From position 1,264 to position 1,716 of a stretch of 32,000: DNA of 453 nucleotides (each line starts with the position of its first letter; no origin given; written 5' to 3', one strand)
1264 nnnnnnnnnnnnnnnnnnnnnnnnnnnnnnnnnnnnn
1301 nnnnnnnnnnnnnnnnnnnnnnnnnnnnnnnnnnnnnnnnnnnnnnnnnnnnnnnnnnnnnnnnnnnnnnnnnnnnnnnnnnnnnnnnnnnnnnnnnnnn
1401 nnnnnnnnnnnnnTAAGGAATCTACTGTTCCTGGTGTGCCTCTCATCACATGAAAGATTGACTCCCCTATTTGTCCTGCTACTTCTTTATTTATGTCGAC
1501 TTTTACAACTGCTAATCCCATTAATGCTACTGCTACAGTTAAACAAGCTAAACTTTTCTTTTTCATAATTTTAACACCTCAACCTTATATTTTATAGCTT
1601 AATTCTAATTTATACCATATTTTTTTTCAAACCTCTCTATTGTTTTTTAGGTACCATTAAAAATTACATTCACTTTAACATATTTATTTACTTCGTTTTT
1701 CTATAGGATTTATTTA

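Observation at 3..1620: Repeat precursor sits tail-to-tail with a TPR regulator: candidate multi-copy pheromone / RNPP-like quorum-sensing cassette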

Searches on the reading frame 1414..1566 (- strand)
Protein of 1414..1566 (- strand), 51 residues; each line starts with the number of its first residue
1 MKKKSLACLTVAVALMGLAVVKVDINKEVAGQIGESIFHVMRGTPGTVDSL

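Call 55: find_related_loci(query=A2, collection=metagenome_contigs, flank=3000)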
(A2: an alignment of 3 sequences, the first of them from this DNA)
Query A2 (51 aa) in metagenome_contigs; peptide patterns used: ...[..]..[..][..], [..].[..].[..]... (x = any residue, [..] = any of these).
600 stretches matched a pattern, but none encodes a relative of the query by tblastn (E <= 1e-3).
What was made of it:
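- Tried and rejected: A metagenome scan with the precursor N-terminus found nothing (call 55).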
